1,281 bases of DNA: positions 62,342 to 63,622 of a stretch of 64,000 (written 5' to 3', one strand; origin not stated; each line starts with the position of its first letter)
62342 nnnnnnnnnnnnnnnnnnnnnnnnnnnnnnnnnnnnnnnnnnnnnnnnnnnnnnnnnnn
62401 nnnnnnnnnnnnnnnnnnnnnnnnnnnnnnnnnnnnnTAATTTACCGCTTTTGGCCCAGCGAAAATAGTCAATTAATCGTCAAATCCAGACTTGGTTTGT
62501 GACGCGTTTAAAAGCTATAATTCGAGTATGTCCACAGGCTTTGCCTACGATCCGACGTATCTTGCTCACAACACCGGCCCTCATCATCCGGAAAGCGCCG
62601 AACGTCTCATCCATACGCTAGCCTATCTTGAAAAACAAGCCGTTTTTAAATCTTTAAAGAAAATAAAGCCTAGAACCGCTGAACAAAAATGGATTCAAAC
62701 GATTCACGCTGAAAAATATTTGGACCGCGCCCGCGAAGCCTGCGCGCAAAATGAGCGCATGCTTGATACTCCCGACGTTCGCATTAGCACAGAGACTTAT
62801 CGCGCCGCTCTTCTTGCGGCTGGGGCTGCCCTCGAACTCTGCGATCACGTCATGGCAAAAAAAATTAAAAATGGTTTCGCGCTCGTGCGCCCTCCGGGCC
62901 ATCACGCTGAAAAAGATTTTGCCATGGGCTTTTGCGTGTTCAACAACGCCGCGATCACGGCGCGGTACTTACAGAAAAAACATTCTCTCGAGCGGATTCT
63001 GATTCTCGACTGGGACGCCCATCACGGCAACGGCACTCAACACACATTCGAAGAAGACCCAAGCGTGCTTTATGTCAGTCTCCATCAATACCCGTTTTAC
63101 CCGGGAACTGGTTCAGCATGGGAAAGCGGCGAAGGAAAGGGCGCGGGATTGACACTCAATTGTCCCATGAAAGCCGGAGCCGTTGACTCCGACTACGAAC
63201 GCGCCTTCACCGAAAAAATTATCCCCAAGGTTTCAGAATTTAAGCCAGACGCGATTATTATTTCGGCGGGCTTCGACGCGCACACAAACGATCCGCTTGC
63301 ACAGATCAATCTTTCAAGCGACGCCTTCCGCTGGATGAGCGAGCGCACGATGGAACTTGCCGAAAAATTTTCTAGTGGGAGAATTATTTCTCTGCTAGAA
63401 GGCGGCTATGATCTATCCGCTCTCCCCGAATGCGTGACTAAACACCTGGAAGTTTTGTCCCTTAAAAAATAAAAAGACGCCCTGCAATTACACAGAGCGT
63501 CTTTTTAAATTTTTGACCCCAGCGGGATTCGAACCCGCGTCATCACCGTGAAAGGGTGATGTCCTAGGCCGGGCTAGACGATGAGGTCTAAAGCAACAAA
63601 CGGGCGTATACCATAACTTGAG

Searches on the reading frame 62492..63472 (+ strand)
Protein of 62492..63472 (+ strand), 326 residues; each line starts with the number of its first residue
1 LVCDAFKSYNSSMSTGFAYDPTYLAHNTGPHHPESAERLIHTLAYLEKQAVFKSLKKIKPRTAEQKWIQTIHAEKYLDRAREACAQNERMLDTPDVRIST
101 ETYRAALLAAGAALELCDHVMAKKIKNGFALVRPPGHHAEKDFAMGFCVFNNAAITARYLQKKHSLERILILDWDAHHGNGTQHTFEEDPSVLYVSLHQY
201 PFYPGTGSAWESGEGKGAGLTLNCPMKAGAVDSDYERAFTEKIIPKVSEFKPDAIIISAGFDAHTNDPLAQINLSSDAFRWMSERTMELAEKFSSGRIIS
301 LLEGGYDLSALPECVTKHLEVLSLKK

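Call 79: search_protein_families(library=pfam, proteins=[window:62492-63472:+], max_evalue=0.00001)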
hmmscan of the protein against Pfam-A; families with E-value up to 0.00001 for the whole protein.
window:62492-63472:+ (326 aa): 1 family
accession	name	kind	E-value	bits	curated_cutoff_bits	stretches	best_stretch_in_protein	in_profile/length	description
PF00850.24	Hist_deacetyl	-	1.8e-100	336.6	27.9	1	32-322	1-298/298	Histone deacetylase domain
